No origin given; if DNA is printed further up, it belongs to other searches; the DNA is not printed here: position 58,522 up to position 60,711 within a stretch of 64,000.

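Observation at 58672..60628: Mini-Mfd: lacks both the UvrA-recruiting N-terminal module and the autoinhibitory C-terminal D7; possible leaderless start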

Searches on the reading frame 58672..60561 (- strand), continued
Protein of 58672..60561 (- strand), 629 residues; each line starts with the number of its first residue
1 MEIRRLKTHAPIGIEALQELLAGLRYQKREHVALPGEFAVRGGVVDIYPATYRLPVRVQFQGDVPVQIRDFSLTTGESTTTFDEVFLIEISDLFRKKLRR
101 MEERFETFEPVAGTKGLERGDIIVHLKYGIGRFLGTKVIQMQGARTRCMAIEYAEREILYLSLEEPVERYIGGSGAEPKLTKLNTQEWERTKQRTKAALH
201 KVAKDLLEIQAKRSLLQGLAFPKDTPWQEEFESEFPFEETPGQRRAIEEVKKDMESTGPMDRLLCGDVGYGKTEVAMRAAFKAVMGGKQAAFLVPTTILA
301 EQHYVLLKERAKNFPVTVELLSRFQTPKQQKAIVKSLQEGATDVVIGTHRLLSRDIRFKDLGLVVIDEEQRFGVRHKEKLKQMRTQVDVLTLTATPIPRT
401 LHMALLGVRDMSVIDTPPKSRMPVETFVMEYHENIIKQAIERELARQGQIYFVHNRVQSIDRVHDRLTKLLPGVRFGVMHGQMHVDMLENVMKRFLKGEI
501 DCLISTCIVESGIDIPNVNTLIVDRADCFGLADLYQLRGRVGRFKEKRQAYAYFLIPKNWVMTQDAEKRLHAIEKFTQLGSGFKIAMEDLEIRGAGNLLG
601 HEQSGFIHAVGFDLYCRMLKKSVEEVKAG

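Call 56: find_homologous_proteins(query=L017:4339-6210:+, max_evalue=1e-20)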
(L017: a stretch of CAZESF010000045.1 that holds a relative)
Query L017:4339-6210:+ (623 aa): 8000 proteins with E <= 1e-20 among 8000 candidates; the best 120 are listed.
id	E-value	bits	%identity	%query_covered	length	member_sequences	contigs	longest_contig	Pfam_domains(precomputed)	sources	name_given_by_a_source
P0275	0.0e+0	1366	100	100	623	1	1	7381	PF02559.23,PF00270.36,PF17757.7,PF00271.38,PF04851.22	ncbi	-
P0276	0.0e+0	1313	94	100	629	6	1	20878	PF02559.23,PF00270.36,PF14814.12,PF17757.7,PF00271.38,PF04851.22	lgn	-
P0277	0.0e+0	1183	84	100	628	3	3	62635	PF02559.23,PF00270.36,PF17757.7,PF00271.38,PF04851.22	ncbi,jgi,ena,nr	ncbi:MAG: transcription-repair coupling factor [Candidatus Omnitrophica bacterium 4484_70.1]|nr:MAG:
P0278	0.0e+0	1055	74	100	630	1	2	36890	PF02559.23,PF00270.36,PF14814.12,PF17757.7,PF00271.38,PF04851.22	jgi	jgi:transcription-repair coupling factor (superfamily II helicase)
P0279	0.0e+0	1044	74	100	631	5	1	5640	PF02559.23,PF00270.36,PF17757.7,PF00271.38,PF04851.22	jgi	-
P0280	0.0e+0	1042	74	100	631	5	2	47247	PF02559.23,PF00270.36,PF17757.7,PF00271.38,PF04851.22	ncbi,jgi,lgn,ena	-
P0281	0.0e+0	1038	73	100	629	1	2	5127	PF02559.23,PF00270.36,PF17757.7,PF00271.38,PF04851.22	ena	-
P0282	0.0e+0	1027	72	100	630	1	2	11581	PF02559.23,PF00270.36,PF17757.7,PF00271.38,PF04851.22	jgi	-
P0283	0.0e+0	1026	73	100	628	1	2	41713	PF02559.23,PF00270.36,PF17757.7,PF00271.38,PF04851.22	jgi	jgi:transcription-repair coupling factor (superfamily II helicase)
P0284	0.0e+0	1026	71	100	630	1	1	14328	PF02559.23,PF00270.36,PF17757.7,PF00271.38,PF04851.22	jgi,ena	-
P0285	0.0e+0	1026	72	100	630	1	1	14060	PF02559.23,PF00270.36,PF17757.7,PF00271.38,PF04851.22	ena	-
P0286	0.0e+0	1021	71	100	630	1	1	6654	PF02559.23,PF00270.36,PF17757.7,PF00271.38,PF04851.22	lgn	-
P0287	0.0e+0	1015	71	100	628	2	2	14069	PF02559.23,PF00270.36,PF17757.7,PF00271.38,PF04851.22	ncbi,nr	ncbi:MAG: transcription-repair coupling factor [Candidatus Omnitrophica bacterium]|nr:transcription-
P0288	1.3e-297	1007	71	100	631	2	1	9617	PF02559.23,PF00270.36,PF17757.7,PF00271.38,PF04851.22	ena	-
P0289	1.8e-297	1006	71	100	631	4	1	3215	PF02559.23,PF00270.36,PF14814.12,PF17757.7,PF00271.38,PF04851.22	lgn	-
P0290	8.3e-295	997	70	100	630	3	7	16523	PF02559.23,PF00270.36,PF14814.12,PF17757.7,PF00271.38,PF04851.22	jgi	jgi:transcription-repair coupling factor (superfamily II helicase)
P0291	5.8e-294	994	69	100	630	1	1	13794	PF02559.23,PF00270.36,PF14814.12,PF17757.7,PF00271.38,PF04851.22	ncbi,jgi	-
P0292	8.7e-294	994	69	100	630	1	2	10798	PF02559.23,PF00270.36,PF14814.12,PF17757.7,PF00271.38,PF04851.22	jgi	-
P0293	1.3e-293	993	69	100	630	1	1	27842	PF02559.23,PF00270.36,PF14814.12,PF17757.7,PF00271.38,PF04851.22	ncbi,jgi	jgi:transcription-repair coupling factor (superfamily II helicase)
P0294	1.7e-292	990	69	100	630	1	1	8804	PF02559.23,PF00270.36,PF14814.12,PF17757.7,PF00271.38,PF04851.22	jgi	-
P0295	1.3e-291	987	70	100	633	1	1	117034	PF02559.23,PF00270.36,PF17757.7,PF00271.38,PF04851.22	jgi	jgi:transcription-repair coupling factor (superfamily II helicase)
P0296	2.9e-291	986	68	100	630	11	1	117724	PF02559.23,PF00270.36,PF14814.12,PF17757.7,PF00271.38,PF04851.22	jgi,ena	-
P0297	5.1e-291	985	68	100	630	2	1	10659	PF02559.23,PF00270.36,PF14814.12,PF17757.7,PF00271.38,PF04851.22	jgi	-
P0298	9.9e-291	984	69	100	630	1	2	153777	PF02559.23,PF00270.36,PF14814.12,PF17757.7,PF00271.38,PF04851.22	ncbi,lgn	ncbi:MAG: DEAD/DEAH box helicase [Candidatus Omnitrophota bacterium]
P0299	1.1e-290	984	68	100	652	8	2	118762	PF02559.23,PF00270.36,PF14814.12,PF17757.7,PF00271.38,PF04851.22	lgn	-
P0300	5.1e-290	981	70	100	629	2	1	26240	PF02559.23,PF00270.36,PF14814.12,PF17757.7,PF00271.38,PF22590.3,PF04851.22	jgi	-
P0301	1.2e-289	980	68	100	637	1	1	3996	PF02559.23,PF00270.36,PF14814.12,PF17757.7,PF00271.38,PF04851.22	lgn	-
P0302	3.2e-289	979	69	100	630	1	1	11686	PF02559.23,PF00270.36,PF14814.12,PF17757.7,PF00271.38,PF04851.22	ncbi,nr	ncbi:MAG: CarD family transcriptional regulator [Candidatus Omnitrophota bacterium]|nr:CarD family t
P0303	3.7e-289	979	69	100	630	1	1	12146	PF02559.23,PF00270.36,PF14814.12,PF17757.7,PF00271.38,PF04851.22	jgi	jgi:transcription-repair coupling factor (superfamily II helicase)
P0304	5.0e-289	978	68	100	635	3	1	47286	PF02559.23,PF00270.36,PF14814.12,PF17757.7,PF00271.38,PF04851.22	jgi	jgi:transcription-repair coupling factor (superfamily II helicase)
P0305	5.6e-288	975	68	100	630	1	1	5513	PF02559.23,PF00270.36,PF17757.7,PF00271.38,PF04851.22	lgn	-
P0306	6.4e-288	975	68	100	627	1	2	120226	PF02559.23,PF00270.36,PF17757.7,PF00271.38,PF04851.22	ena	-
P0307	3.3e-287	972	68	100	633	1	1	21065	PF02559.23,PF00270.36,PF14814.12,PF17757.7,PF00271.38,PF04851.22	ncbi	ncbi:MAG: DEAD/DEAH box helicase [Candidatus Omnitrophota bacterium]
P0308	8.8e-286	967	69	96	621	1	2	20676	PF02559.23,PF00270.36,PF17757.7,PF00271.38,PF04851.22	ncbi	-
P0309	1.5e-285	967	67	100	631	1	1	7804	PF02559.23,PF00270.36,PF14814.12,PF17757.7,PF00271.38,PF04851.22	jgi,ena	-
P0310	3.7e-285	965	68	100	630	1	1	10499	PF02559.23,PF00270.36,PF17757.7,PF00271.38,PF04851.22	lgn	-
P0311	4.4e-285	965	67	100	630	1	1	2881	PF02559.23,PF00270.36,PF14814.12,PF17757.7,PF00271.38,PF04851.22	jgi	-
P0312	1.6e-284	963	68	100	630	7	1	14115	PF02559.23,PF00270.36,PF14814.12,PF17757.7,PF00271.38,PF04851.22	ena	-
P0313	3.9e-284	962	68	100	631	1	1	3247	PF02559.23,PF00270.36,PF14814.12,PF17757.7,PF00271.38,PF04851.22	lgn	-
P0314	1.2e-283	960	66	100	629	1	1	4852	PF02559.23,PF00270.36,PF14814.12,PF17757.7,PF00271.38,PF22590.3,PF04851.22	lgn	-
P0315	1.6e-283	960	68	100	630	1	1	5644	PF02559.23,PF00270.36,PF14814.12,PF17757.7,PF00271.38,PF04851.22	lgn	-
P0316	1.9e-283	960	67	100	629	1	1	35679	PF02559.23,PF00270.36,PF14814.12,PF17757.7,PF00271.38,PF04851.22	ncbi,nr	ncbi:MAG: DEAD/DEAH box helicase [Candidatus Omnitrophica bacterium]|nr:DEAD/DEAH box helicase [Cand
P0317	1.9e-283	960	68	100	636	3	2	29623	PF02559.23,PF00270.36,PF14814.12,PF17757.7,PF00271.38,PF22590.3,PF04851.22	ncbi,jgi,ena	-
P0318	2.4e-283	959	66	100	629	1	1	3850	PF02559.23,PF00270.36,PF14814.12,PF17757.7,PF00271.38,PF22590.3,PF04851.22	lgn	-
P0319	8.2e-283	958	67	100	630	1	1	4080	PF02559.23,PF00270.36,PF17757.7,PF00271.38,PF04851.22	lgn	-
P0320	2.1e-282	956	66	100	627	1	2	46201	PF02559.23,PF00270.36,PF17757.7,PF00271.38,PF04851.22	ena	-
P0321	5.5e-282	955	66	100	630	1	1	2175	PF02559.23,PF00270.36,PF17757.7,PF00271.38,PF19833.5,PF04851.22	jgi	jgi:transcription-repair coupling factor (superfamily II helicase)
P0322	7.7e-282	954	66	100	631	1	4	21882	PF02559.23,PF00270.36,PF17757.7,PF00271.38,PF04851.22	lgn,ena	-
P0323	1.2e-281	954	66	100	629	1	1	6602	PF02559.23,PF00270.36,PF14814.12,PF17757.7,PF00271.38,PF04851.22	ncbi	-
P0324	1.2e-281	954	67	100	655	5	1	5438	PF02559.23,PF00270.36,PF14814.12,PF17757.7,PF00271.38,PF04851.22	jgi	-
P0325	5.8e-281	952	67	100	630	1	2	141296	PF02559.23,PF00270.36,PF17757.7,PF00271.38,PF04851.22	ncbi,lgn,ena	-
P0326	1.4e-280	950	68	97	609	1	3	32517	PF02559.23,PF00270.36,PF17757.7,PF00271.38,PF04851.22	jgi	-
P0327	1.6e-280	950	67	100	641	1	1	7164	PF02559.23,PF00270.36,PF17757.7,PF00271.38,PF04851.22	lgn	-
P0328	1.9e-280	950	65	100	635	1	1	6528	PF02559.23,PF00270.36,PF14814.12,PF17757.7,PF00271.38,PF04851.22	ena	-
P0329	2.2e-280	950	66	100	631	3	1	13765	PF02559.23,PF00270.36,PF14814.12,PF17757.7,PF00271.38,PF04851.22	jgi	-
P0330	6.3e-280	948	66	100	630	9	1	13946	PF02559.23,PF00270.36,PF17757.7,PF00271.38,PF04851.22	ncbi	ncbi:MAG: DEAD/DEAH box helicase [Candidatus Omnitrophota bacterium]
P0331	7.9e-280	948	66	100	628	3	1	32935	PF02559.23,PF00270.36,PF17757.7,PF00271.38,PF04851.22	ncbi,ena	-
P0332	1.0e-279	947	67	100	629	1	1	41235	PF02559.23,PF00270.36,PF14814.12,PF17757.7,PF00271.38,PF04851.22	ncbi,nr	ncbi:MAG: transcription-repair coupling factor [Candidatus Omnitrophica bacterium]|nr:transcription-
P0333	1.2e-279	947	66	100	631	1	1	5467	PF02559.23,PF00270.36,PF17757.7,PF00271.38,PF04851.22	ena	-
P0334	1.8e-279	947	67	100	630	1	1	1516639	PF02559.23,PF00270.36,PF17757.7,PF00271.38,PF04851.22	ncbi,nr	ncbi:MAG: DEAD/DEAH box helicase [Candidatus Omnitrophota bacterium]|nr:MAG: DEAD/DEAH box helicase 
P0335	2.2e-279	946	66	100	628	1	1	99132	PF02559.23,PF00270.36,PF17757.7,PF00271.38,PF04851.22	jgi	-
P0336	3.1e-279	946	67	100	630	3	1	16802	PF02559.23,PF00270.36,PF14814.12,PF17757.7,PF00271.38,PF04851.22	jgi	-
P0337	3.5e-279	946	66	100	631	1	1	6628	PF02559.23,PF00270.36,PF17757.7,PF00271.38,PF04851.22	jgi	jgi:transcription-repair coupling factor (superfamily II helicase)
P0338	3.6e-279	946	67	100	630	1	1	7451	PF02559.23,PF00270.36,PF00176.30,PF14814.12,PF17757.7,PF00271.38,PF22590.3,PF04851.22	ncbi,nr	ncbi:MAG: helicase-related protein [Candidatus Omnitrophica bacterium]|nr:helicase-related protein [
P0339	5.1e-279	945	66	100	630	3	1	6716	PF02559.23,PF00270.36,PF14814.12,PF17757.7,PF00271.38,PF04851.22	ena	-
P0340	5.7e-279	945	66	100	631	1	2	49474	PF02559.23,PF00270.36,PF14814.12,PF17757.7,PF00271.38,PF04851.22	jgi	-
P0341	5.7e-279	945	66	100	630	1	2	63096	PF02559.23,PF00270.36,PF14814.12,PF17757.7,PF00271.38,PF04851.22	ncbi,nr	ncbi:MAG: DEAD/DEAH box helicase [Candidatus Omnitrophota bacterium]|nr:DEAD/DEAH box helicase [Cand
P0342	1.3e-278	944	66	100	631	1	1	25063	PF02559.23,PF00270.36,PF17757.7,PF00271.38,PF22590.3,PF04851.22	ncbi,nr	ncbi:MAG: helicase-related protein [Candidatus Omnitrophica bacterium]|nr:helicase-related protein [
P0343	2.4e-278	943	65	100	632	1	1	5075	PF02559.23,PF00270.36,PF17757.7,PF00271.38,PF04851.22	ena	-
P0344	3.4e-278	942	64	100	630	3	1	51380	PF02559.23,PF00270.36,PF17757.7,PF00271.38,PF04851.22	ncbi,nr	ncbi:MAG: DEAD/DEAH box helicase [Omnitrophica bacterium]|nr:DEAD/DEAH box helicase [Candidatus Omni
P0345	4.6e-278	942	66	100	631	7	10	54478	PF02559.23,PF00270.36,PF14814.12,PF17757.7,PF00271.38,PF04851.22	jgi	-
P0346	8.2e-278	941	65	100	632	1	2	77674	PF02559.23,PF00270.36,PF17757.7,PF00271.38,PF04851.22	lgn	-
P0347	9.0e-278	941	67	100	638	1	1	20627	PF02559.23,PF00270.36,PF17757.7,PF00271.38,PF04851.22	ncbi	-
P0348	1.1e-277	941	66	100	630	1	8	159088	PF02559.23,PF00270.36,PF14814.12,PF17757.7,PF00271.38,PF04851.22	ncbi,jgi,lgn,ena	-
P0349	1.1e-277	941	67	100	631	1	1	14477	PF02559.23,PF00270.36,PF17757.7,PF00271.38,PF04851.22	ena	-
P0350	2.6e-276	936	66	100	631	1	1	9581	PF02559.23,PF00270.36,PF17757.7,PF00271.38,PF04851.22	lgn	-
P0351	3.2e-276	936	65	100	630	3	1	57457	PF02559.23,PF00270.36,PF17757.7,PF00271.38,PF04851.22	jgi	jgi:transcription-repair coupling factor (superfamily II helicase)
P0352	7.5e-276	935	65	100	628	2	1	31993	PF02559.23,PF00270.36,PF17757.7,PF00271.38,PF04851.22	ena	-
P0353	1.2e-275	934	64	100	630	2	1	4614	PF02559.23,PF00270.36,PF17757.7,PF00271.38,PF04851.22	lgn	-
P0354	1.4e-275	934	66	100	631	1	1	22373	PF02559.23,PF00270.36,PF14814.12,PF17757.7,PF00271.38,PF04851.22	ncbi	-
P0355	1.5e-275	934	66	100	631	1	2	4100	PF02559.23,PF00270.36,PF14814.12,PF17757.7,PF00271.38,PF04851.22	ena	-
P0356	2.3e-275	933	66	100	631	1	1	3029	PF02559.23,PF00270.36,PF14814.12,PF17757.7,PF00271.38,PF04851.22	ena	-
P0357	2.5e-275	933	65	100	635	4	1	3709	PF02559.23,PF00270.36,PF17757.7,PF00271.38,PF04851.22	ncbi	-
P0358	4.1e-275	932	65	100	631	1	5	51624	PF02559.23,PF00270.36,PF14814.12,PF17757.7,PF00271.38,PF04851.22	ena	-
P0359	4.5e-275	932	66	100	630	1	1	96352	PF02559.23,PF00270.36,PF14814.12,PF17757.7,PF00271.38,PF04851.22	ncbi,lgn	-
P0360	1.2e-274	931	66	100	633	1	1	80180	PF02559.23,PF00270.36,PF14814.12,PF17757.7,PF00271.38,PF04851.22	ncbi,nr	ncbi:MAG: DEAD/DEAH box helicase [Candidatus Omnitrophica bacterium]|nr:DEAD/DEAH box helicase [Cand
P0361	1.2e-274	931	64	100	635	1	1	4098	PF02559.23,PF00270.36,PF14814.12,PF17757.7,PF00271.38,PF04851.22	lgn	-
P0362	1.8e-274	930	65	100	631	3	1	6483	PF02559.23,PF00270.36,PF17757.7,PF00271.38,PF04851.22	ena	-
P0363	3.1e-274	929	65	100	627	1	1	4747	PF02559.23,PF00270.36,PF17757.7,PF00271.38,PF04851.22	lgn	-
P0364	3.6e-274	929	65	100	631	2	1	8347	PF02559.23,PF00270.36,PF14814.12,PF17757.7,PF00271.38,PF22590.3,PF04851.22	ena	-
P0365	7.4e-274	928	65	100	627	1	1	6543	PF02559.23,PF00270.36,PF17757.7,PF00271.38,PF04851.22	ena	-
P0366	1.7e-273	927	64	100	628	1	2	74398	PF02559.23,PF00270.36,PF17757.7,PF00271.38,PF04851.22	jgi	-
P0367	2.6e-273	926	64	100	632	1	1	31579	PF02559.23,PF00270.36,PF17757.7,PF00271.38,PF04851.22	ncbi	-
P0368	3.7e-273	926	65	100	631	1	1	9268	PF02559.23,PF00270.36,PF14814.12,PF17757.7,PF00271.38,PF04851.22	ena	-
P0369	6.5e-273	925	65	100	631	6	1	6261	PF02559.23,PF00270.36,PF14814.12,PF17757.7,PF00271.38,PF04851.22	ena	-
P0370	1.7e-272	924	66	100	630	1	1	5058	PF02559.23,PF00270.36,PF14814.12,PF17757.7,PF00271.38,PF04851.22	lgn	-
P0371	2.6e-272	923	64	100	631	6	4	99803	PF02559.23,PF00270.36,PF17757.7,PF00271.38,PF04851.22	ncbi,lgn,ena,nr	ncbi:MAG: DEAD/DEAH box helicase [Candidatus Omnitrophica bacterium]|nr:DEAD/DEAH box helicase [Cand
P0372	2.8e-272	923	64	100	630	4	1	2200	PF02559.23,PF00270.36,PF17757.7,PF00271.38,PF04851.22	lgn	-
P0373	4.6e-272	922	65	100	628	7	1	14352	PF02559.23,PF00270.36,PF14814.12,PF17757.7,PF00271.38,PF04851.22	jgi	-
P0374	8.3e-272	921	64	100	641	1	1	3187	PF02559.23,PF00270.36,PF17757.7,PF00271.38,PF04851.22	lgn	-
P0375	9.5e-272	921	64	100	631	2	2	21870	PF02559.23,PF00270.36,PF14814.12,PF17757.7,PF00271.38,PF04851.22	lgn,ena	-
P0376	1.5e-271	920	63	100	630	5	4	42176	PF02559.23,PF00270.36,PF17757.7,PF00271.38,PF04851.22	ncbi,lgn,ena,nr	ncbi:MAG: DEAD/DEAH box helicase [Candidatus Omnitrophica bacterium]|nr:DEAD/DEAH box helicase [Cand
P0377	1.7e-271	920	65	100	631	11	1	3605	PF02559.23,PF00270.36,PF14814.12,PF17757.7,PF00271.38,PF04851.22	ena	-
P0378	4.5e-271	919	64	100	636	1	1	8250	PF02559.23,PF00270.36,PF17757.7,PF00271.38,PF22590.3,PF04851.22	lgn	-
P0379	8.5e-271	918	65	100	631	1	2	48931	PF02559.23,PF00270.36,PF17757.7,PF00271.38,PF04851.22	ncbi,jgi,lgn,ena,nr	ncbi:MAG: DEAD/DEAH box helicase [Candidatus Omnitrophota bacterium]|nr:DEAD/DEAH box helicase [Cand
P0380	1.1e-270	918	63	100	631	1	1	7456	PF02559.23,PF00270.36,PF17757.7,PF00271.38,PF04851.22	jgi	-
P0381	2.2e-270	917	66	97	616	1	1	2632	PF02559.23,PF00270.36,PF17757.7,PF00271.38,PF04851.22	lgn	-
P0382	6.5e-270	915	62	100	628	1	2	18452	PF02559.23,PF00270.36,PF17757.7,PF00271.38,PF04851.22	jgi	-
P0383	1.1e-269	914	66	97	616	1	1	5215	PF02559.23,PF00270.36,PF17757.7,PF00271.38,PF04851.22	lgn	-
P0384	1.9e-269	914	65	100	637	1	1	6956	PF02559.23,PF00270.36,PF14814.12,PF17757.7,PF00271.38,PF04851.22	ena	-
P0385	4.5e-269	912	66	98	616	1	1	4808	PF02559.23,PF00270.36,PF17757.7,PF00271.38,PF04851.22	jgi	-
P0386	4.7e-269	912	65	97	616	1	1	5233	PF02559.23,PF00270.36,PF17757.7,PF00271.38,PF04851.22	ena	-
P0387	9.4e-269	911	65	97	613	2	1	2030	PF02559.23,PF00270.36,PF17757.7,PF00271.38,PF04851.22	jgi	-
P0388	1.1e-268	911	63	100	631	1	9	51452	PF02559.23,PF00270.36,PF14814.12,PF17757.7,PF00271.38,PF04851.22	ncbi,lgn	-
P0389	1.1e-267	908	64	100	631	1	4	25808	PF02559.23,PF00270.36,PF14814.12,PF17757.7,PF00271.38,PF04851.22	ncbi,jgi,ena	-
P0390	1.4e-267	907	65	100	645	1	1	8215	PF02559.23,PF00270.36,PF14814.12,PF17757.7,PF00271.38,PF04851.22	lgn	-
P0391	1.7e-267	907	63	100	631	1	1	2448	PF02559.23,PF00270.36,PF14814.12,PF17757.7,PF00271.38,PF04851.22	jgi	-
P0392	2.0e-267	907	63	100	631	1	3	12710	PF02559.23,PF00270.36,PF14814.12,PF17757.7,PF00271.38,PF04851.22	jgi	-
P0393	2.2e-267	907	63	100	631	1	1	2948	PF02559.23,PF00270.36,PF14814.12,PF17757.7,PF00271.38,PF04851.22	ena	-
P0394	2.5e-267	907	63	100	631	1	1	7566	PF02559.23,PF00270.36,PF14814.12,PF17757.7,PF00271.38,PF04851.22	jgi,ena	-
